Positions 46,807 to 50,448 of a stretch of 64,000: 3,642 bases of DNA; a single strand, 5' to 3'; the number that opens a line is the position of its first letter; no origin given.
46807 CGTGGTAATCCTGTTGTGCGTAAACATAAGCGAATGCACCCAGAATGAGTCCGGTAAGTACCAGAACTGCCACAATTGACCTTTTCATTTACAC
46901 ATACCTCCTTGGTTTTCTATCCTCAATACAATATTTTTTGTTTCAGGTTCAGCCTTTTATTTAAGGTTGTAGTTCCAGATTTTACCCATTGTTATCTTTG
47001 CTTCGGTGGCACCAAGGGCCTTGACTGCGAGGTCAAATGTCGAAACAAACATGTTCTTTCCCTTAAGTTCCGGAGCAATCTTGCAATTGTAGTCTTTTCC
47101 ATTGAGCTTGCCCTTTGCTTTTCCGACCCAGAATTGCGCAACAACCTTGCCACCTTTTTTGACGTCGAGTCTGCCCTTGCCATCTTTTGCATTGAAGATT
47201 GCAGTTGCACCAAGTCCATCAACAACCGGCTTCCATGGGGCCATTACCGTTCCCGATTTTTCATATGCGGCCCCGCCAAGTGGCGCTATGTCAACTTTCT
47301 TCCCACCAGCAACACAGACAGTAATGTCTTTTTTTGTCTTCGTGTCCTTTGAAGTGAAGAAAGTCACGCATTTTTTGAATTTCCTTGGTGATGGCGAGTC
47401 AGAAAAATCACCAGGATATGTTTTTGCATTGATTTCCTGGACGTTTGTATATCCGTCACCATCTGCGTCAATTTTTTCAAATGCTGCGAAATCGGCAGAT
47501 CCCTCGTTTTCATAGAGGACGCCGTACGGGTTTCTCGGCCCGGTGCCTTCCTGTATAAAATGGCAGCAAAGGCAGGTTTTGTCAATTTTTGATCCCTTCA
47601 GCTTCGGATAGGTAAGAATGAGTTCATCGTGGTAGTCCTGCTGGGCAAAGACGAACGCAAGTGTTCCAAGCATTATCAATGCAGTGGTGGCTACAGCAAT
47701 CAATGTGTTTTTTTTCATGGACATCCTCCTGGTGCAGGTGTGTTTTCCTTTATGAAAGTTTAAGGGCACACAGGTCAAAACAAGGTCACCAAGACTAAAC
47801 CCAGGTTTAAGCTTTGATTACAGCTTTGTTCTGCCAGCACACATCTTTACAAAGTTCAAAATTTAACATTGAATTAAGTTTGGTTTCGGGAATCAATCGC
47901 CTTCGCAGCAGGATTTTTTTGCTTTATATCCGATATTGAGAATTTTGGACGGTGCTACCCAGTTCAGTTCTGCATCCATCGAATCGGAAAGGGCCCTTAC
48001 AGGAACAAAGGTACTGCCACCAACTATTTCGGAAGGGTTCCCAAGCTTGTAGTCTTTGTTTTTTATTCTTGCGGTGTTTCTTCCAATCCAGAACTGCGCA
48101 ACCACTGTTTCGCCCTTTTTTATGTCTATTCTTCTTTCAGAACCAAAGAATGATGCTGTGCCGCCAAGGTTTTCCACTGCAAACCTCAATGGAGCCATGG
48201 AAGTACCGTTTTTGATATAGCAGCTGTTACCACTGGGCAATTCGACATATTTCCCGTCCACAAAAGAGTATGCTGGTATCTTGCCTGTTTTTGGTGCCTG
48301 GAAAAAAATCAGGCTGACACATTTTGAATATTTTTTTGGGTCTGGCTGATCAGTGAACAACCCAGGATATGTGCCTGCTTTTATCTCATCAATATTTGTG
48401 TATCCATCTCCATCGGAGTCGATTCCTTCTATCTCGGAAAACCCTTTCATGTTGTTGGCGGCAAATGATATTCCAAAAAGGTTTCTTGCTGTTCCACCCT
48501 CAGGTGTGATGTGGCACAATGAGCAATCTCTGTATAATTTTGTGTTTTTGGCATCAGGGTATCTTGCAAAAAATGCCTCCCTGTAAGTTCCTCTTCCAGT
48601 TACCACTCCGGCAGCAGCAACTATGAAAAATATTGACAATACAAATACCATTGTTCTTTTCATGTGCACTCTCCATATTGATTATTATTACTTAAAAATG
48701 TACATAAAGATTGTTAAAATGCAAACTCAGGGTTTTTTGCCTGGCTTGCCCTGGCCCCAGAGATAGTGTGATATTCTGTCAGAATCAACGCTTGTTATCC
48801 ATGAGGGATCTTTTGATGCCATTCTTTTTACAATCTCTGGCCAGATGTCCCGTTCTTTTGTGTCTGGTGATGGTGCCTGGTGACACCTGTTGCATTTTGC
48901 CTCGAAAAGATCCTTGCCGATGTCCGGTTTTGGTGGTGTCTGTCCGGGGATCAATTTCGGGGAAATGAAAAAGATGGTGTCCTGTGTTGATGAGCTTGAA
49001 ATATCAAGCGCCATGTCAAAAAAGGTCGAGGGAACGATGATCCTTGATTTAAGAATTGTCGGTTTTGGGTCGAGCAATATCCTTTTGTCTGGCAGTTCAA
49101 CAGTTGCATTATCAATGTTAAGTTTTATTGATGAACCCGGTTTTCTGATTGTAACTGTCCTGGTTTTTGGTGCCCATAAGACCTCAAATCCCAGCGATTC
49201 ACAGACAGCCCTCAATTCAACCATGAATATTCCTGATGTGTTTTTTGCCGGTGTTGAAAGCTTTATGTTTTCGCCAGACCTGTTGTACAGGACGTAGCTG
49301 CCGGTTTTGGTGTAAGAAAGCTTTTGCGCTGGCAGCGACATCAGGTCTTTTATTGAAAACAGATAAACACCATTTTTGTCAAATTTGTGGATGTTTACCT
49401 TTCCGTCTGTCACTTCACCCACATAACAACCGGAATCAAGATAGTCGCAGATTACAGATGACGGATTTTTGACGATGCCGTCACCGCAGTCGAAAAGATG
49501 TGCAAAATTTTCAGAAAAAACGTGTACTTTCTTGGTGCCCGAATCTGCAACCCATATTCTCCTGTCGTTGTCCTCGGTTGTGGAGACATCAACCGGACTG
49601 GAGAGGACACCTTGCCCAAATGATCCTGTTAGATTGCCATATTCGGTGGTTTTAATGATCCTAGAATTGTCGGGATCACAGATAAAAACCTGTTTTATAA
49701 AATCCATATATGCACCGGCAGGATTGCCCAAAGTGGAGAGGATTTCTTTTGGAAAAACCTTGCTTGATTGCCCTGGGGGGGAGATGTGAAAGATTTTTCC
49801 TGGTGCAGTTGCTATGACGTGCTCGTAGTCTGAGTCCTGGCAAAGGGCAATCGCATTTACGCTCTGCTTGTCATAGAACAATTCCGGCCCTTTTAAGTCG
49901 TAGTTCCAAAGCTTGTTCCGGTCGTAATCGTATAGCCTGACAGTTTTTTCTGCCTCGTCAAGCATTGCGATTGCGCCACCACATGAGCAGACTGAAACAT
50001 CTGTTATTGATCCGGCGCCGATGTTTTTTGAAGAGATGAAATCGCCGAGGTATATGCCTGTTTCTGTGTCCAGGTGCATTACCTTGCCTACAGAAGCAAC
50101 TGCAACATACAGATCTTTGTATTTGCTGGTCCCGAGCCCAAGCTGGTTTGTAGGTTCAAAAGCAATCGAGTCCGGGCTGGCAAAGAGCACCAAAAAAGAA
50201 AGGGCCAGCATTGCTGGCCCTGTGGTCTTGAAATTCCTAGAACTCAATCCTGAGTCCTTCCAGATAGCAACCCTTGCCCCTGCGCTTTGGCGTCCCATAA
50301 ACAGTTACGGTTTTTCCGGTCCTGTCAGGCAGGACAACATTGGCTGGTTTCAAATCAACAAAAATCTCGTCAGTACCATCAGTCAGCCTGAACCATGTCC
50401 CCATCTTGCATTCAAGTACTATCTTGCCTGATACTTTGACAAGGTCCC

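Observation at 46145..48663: Three tandem paralogs with an unusual architecture: signal peptide - CXXCH - canonical EF-hand loop - copper-amine-oxidase-N-like wall domain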

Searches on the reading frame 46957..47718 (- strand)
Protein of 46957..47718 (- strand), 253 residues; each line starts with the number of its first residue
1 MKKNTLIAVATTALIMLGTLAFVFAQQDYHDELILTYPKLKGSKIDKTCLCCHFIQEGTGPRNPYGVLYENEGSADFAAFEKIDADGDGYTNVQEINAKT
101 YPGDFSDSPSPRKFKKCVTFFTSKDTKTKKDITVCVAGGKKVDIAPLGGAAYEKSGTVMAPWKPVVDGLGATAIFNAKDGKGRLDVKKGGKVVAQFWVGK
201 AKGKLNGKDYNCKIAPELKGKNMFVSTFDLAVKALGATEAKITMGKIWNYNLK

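Call 3: search_protein_families(library=pfam, proteins=[window:46957-47718:-], max_evalue=1)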
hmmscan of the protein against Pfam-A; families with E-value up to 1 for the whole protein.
window:46957-47718:- (253 aa): 6 families
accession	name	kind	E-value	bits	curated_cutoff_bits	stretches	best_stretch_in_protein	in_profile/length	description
PF07833.16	Cu_amine_oxidN1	-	2.2e-06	28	24.2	1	148-228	10-87/108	Copper amine oxidase N-terminal domain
PF24784.1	Temptin_C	-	0.00091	20.1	27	1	52-96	30-74/98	Temptin C-terminal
PF13202.12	EF-hand_5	-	0.034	14.1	25.9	1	79-95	4-20/25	EF hand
PF18884.5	TSP3_bac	-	0.069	13.4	25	1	84-100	1-17/22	Bacterial TSP3 repeat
PF13405.12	EF-hand_6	-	0.11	12.7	25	1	79-94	5-20/30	EF-hand domain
PF00036.39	EF-hand_1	-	0.18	11.8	25.4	1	79-90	5-16/29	EF hand domain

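Call 4: search_protein_families(library=ncbifam, proteins=[window:46957-47718:-], max_evalue=1)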
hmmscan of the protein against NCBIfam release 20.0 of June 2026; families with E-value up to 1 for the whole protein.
window:46957-47718:- (253 aa): 2 families
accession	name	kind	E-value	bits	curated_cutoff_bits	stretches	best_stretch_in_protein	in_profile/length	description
NF041762.1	diheme_GEGP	equivalog_domain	2.2e-12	46.8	300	1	63-113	73-125/359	GEGP motif-containing diheme protein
NF042425.1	Amuc_1099_fam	equivalog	2.7e-05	23.9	50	1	76-111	121-156/321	Amuc_1099 family pilus-like system protein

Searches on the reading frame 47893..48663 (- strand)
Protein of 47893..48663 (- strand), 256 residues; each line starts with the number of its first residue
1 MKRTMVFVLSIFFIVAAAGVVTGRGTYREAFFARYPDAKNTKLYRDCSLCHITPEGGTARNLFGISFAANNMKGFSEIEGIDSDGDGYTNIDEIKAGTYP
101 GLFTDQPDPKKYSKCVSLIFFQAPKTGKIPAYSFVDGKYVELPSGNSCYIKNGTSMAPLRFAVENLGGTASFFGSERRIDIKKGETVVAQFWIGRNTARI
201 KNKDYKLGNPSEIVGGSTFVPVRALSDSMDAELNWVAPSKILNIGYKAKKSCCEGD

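Call 3: search_protein_families(library=pfam, proteins=[window:47893-48663:-], max_evalue=1)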
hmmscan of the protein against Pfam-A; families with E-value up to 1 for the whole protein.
window:47893-48663:- (256 aa): 3 families
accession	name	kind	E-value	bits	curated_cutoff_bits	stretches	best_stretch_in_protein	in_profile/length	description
PF07833.16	Cu_amine_oxidN1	-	1.3e-18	67.4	24.2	1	135-239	2-103/108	Copper amine oxidase N-terminal domain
PF24784.1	Temptin_C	-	3e-06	28.1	27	1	30-94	6-74/98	Temptin C-terminal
PF18884.5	TSP3_bac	-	0.00068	19.9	25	1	82-98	1-17/22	Bacterial TSP3 repeat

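Call 4: search_protein_families(library=ncbifam, proteins=[window:47893-48663:-], max_evalue=1)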
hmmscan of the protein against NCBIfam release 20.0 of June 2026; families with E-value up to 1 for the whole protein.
window:47893-48663:- (256 aa): 2 families
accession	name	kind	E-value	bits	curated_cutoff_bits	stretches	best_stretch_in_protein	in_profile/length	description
NF041762.1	diheme_GEGP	equivalog_domain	2.2e-12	46.9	300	2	40-111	44-125/359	GEGP motif-containing diheme protein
NF042425.1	Amuc_1099_fam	equivalog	0.0073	15.9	50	1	74-107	121-154/321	Amuc_1099 family pilus-like system protein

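Call 6: search_solved_structures(query=window:47893-48663:-, max_evalue=10, show_alignments=3)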
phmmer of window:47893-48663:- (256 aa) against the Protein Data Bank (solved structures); distinct sequences matched with E-value up to 10: 2.
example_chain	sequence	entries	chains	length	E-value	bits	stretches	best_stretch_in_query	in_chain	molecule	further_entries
8imd_A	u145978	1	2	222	0.94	11.9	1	211-248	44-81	Cu/Zn-Superoxide dismutase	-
7aor_al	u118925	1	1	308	1.9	11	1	17-73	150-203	mS59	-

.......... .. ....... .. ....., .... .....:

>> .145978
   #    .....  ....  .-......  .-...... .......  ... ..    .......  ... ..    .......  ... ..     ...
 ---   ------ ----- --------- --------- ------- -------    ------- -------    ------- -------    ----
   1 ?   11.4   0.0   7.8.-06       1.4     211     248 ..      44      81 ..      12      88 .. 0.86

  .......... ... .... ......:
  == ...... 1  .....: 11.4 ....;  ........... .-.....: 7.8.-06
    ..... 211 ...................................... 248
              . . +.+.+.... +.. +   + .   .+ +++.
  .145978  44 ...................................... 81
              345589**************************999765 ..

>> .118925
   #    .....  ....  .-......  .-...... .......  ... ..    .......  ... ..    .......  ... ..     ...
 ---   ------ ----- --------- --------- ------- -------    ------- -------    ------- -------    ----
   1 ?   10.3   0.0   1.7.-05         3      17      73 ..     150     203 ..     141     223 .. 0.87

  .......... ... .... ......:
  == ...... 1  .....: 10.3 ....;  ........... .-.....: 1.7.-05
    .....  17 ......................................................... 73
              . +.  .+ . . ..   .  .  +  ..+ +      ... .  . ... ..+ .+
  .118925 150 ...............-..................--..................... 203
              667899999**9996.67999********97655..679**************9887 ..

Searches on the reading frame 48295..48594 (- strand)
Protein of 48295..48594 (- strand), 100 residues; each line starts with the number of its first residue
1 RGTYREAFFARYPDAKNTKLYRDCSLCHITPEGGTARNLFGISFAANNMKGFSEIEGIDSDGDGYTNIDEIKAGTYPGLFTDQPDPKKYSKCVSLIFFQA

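Call 18: search_protein_representatives(alignment_id=A2)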
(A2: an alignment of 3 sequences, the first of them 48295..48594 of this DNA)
Query: 3 sequences, 100 profile positions. Proteins with E-value up to 0.001 (for the whole library): 1717; up to 1e-10: 289; up to 1e-30: 6. The best 150 are listed.
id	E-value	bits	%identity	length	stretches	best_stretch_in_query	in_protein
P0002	3.5e-99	341.6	-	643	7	8-86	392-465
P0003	1.3e-67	240.3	-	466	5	9-86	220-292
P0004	4.8e-57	206.4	-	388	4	4-89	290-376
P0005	2.4e-48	178.5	-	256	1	1-100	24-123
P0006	5.0e-46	171.0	-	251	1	1-98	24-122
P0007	1.0e-40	154.0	-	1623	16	34-82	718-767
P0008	1.1e-30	121.8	-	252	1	1-99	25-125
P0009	8.8e-29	115.7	-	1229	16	59-86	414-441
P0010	1.7e-24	102.0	-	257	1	12-97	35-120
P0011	7.0e-22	93.5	-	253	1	22-99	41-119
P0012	3.1e-21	91.5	-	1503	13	57-85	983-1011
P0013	3.1e-20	88.3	-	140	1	4-92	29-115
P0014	7.8e-19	83.8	-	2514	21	31-82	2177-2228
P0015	1.1e-18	83.2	-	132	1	2-87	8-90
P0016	3.4e-18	81.7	-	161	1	3-86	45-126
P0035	2.4e-15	72.6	-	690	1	1-87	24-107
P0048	6.6e-15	71.2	-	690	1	3-85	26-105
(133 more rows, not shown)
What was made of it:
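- An exhaustive profile search gave 1717 representatives at E<=1e-3 and 289 at E<=1e-10 (call 18).
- Tried and rejected: The exhaustive profile search was needed (call 18).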

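Call 44: search_protein_families(library=pfam, alignment_id=A4, max_evalue=0.001)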
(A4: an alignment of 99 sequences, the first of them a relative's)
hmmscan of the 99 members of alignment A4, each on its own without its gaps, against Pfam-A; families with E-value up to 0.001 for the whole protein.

A. member 1, P0002 (643 aa): 4 families
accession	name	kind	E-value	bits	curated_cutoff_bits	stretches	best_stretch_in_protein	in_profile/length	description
PF24784.1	Temptin_C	-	9.8e-16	58.5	27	0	414-450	37-74/98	Temptin C-terminal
PF00036.39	EF-hand_1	-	6.2e-09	35.2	25.4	0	107-126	5-24/29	EF hand domain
PF13405.12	EF-hand_6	-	1.2e-06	28.1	25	0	109-126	7-24/30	EF-hand domain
PF13499.12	EF-hand_7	-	8.9e-05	23.2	30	0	107-128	7-29/67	EF-hand domain pair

B. families by the number of members that match (of 99 scanned): 93 families (the first 25 are shown)
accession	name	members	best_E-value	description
PF24784.1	Temptin_C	56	8.9e-16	Temptin C-terminal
PF13442.11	Cytochrome_CBB3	12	1.3e-75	Cytochrome C oxidase, cbb3-type, subunit III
PF00034.26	Cytochrom_C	10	1.8e-32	Cytochrome c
PF18884.5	TSP3_bac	9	6.3e-11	Bacterial TSP3 repeat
PF13620.12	CarboxypepD_reg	8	9.7e-42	Carboxypeptidase regulatory-like domain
PF13715.12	CarbopepD_reg_2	7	6e-19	CarboxypepD_reg-like domain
PF14522.11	Cytochrome_C7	7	4.3e-13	Cytochrome c7 and related cytochrome c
PF18911.6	PKD_4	6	5.2e-55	PKD domain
PF07833.16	Cu_amine_oxidN1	6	1.9e-39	Copper amine oxidase N-terminal domain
PF22113.1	Mtrc-MtrF_II-IV_dom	6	1.4e-17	Outer membrane cytochrome MtrC/MtrF-like, domains II/IV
PF19077.6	Big_13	6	5.7e-14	Bacterial Ig-like domain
PF00801.26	PKD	5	7.5e-44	PKD domain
PF03793.24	PASTA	5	5.4e-40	PASTA domain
PF17963.7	Big_9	5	8.5e-40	Bacterial Ig domain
PF09699.15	Paired_CXXCH_1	5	5.6e-13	Doubled CXXCH motif (Paired_CXXCH_1)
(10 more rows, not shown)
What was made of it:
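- On Pfam PF24784 Temptin_C: The profile built from all three retrieves a family in which 56 of 99 members hit Temptin_C (calls 18 and 44).
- The module is fused to recognised cytochrome c domains: Cytochrome_CBB3 in 12, Cytochrom_C in 10, Cytochrome_C7 in 7, MtrC/MtrF in 6 and Paired_CXXCH in 5 of 99 members (call 44). The module is repeatedly fused to bona fide cytochrome c domains (call 44).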

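Call 61: list_cluster_members(proteins=[P0035, P0048, P0006, P0008, P0010, P0011, P0002, P0003, P0004, P0005])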
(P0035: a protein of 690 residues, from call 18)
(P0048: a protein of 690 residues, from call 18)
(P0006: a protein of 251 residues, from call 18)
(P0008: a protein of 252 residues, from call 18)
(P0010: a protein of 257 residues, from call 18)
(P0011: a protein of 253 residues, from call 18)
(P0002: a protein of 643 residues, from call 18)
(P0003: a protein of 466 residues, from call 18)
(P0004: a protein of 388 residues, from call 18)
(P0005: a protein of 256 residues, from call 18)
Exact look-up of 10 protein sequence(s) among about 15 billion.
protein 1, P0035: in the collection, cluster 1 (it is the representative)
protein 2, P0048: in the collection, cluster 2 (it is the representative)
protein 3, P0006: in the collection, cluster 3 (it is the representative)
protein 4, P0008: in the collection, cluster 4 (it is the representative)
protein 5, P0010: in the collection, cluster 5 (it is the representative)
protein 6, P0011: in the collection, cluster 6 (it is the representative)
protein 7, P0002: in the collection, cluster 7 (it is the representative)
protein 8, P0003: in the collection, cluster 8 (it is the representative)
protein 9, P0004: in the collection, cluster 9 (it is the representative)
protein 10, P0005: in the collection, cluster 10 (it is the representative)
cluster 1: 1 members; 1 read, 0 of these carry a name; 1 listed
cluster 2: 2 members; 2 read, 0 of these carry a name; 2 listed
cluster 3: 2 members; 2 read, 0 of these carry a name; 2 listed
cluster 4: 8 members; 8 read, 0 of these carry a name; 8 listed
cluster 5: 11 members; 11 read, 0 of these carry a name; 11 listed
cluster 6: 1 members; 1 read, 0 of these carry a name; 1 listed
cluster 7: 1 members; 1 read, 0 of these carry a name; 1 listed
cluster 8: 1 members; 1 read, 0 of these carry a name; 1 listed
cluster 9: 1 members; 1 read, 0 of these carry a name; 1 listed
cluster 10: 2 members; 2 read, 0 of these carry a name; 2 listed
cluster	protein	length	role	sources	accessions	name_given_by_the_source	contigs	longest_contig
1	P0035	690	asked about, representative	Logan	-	-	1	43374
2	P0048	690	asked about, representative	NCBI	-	-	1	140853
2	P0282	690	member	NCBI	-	-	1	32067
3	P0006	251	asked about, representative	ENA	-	-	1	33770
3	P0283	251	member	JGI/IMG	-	-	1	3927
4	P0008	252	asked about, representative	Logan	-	-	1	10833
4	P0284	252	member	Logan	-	-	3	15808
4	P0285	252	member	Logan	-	-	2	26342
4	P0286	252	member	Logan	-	-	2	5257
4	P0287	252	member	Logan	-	-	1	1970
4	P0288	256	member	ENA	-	-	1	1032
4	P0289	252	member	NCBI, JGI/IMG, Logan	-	-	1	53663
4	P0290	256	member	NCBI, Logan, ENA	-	-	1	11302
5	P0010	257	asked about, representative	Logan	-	-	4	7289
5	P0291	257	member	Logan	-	-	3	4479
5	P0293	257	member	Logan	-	-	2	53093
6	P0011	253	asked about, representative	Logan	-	-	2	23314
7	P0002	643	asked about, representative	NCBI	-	-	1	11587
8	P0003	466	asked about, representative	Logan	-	-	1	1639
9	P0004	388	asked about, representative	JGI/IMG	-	-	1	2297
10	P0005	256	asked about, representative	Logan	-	-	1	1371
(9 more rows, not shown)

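Call 62: find_related_loci(query=P0048, collection=genome_contigs, flank=6000)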
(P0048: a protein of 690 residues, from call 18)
Query P0048 (690 aa) in genome_contigs; peptide patterns used: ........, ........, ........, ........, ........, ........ (x = any residue, [..] = any of these).
23 stretches matched a pattern; 3 encode a relative of the query (tblastn E <= 1e-3); 3 distinct loci.
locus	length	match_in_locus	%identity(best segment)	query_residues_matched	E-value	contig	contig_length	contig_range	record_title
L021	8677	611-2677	53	1-689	0e+0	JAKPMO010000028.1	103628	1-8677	MAG: Caldisericota bacterium isolate JPAS_metabat.17 k141_913767, whole genome shotgun sequence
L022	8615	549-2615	53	1-689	0e+0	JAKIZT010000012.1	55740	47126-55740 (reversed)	MAG: Caldisericales bacterium isolate UR.bin110 NODE_12_length_55740_cov_12.318775, whole genome shotgun sequence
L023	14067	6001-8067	53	1-689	0e+0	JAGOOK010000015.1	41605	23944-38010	MAG: Caldisericia bacterium isolate Go_SlDig_bin_249 Go_SlDig_2454_length_41605_cov_18.644293, whole genome shotgun sequ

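Call 72: find_encoding_contigs(protein=P0293, flank=6000, max_places=2)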
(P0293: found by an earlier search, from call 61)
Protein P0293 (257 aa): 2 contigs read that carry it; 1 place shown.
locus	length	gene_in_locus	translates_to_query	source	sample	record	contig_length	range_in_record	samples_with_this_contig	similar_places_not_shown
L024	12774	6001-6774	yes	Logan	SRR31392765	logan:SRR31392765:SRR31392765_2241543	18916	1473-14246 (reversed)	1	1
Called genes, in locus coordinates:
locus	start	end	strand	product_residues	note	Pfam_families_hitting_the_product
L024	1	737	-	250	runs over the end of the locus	PF06560:GPI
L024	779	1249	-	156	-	PF05258:DciA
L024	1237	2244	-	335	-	PF02463:SMC_N, PF13175:AAA_15, PF13476:AAA_23, PF13304:AAA_21 (weak)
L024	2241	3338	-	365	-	PF00712:DNA_pol3_beta, PF02767:DNA_pol3_beta_2, PF02768:DNA_pol3_beta_3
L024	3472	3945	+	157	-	-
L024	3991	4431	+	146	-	-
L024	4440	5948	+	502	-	PF07833:Cu_amine_oxidN1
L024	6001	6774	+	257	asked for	PF07833:Cu_amine_oxidN1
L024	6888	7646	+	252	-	PF07833:Cu_amine_oxidN1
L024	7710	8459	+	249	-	PF07833:Cu_amine_oxidN1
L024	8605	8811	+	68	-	PF00313:CSD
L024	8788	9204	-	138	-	PF01475:FUR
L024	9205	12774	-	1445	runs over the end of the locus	PF00082:Peptidase_S8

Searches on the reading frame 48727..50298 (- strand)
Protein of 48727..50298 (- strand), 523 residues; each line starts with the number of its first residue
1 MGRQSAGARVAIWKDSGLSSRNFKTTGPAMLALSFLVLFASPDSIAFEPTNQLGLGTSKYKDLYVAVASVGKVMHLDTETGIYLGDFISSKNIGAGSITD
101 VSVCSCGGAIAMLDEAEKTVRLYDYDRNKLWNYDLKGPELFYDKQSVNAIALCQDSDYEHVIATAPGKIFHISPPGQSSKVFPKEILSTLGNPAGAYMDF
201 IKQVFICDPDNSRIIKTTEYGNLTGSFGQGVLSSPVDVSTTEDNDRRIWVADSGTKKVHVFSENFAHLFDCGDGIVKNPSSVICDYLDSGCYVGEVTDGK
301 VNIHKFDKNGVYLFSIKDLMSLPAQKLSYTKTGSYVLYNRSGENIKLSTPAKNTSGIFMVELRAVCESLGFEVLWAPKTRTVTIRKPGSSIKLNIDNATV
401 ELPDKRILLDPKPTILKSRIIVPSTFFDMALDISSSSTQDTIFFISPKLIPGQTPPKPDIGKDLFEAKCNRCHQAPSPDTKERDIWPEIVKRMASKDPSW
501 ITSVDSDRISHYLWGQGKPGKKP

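Call 3: search_protein_families(library=pfam, proteins=[window:48727-50298:-], max_evalue=1)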
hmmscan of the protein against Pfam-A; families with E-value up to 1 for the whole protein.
window:48727-50298:- (523 aa): 4 families
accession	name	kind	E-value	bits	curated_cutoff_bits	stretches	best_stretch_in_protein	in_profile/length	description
PF07833.16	Cu_amine_oxidN1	-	8.9e-17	61.4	24.2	1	342-433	4-95/108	Copper amine oxidase N-terminal domain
PF01436.27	NHL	-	0.01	16.3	20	1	235-261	4-28/28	NHL repeat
PF13442.11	Cytochrome_CBB3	-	0.018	15.8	27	1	458-486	3-33/68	Cytochrome C oxidase, cbb3-type, subunit III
PF17170.10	DUF5128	-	0.11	12.1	22.9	0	112-143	96-127/321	6-bladed beta-propeller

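Call 4: search_protein_families(library=ncbifam, proteins=[window:48727-50298:-], max_evalue=1)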
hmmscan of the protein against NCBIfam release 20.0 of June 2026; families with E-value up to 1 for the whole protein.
window:48727-50298:- (523 aa): 3 families
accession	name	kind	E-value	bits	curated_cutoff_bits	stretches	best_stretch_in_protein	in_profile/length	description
NF035926.1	scyF_NHL_VPEP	equivalog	9e-05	21.8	350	1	193-314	154-281/376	scytonemin biosynthesis PEP-CTERM protein ScyF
NF052246.1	SorB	equivalog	0.0026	17.8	93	1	457-513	16-76/80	SorB family sulfite dehydrogenase c-type cytochrome subunit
NF040606.1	CytoC_perox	subfamily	0.018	14.3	150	1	458-493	298-333/524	di-heme-cytochrome C peroxidase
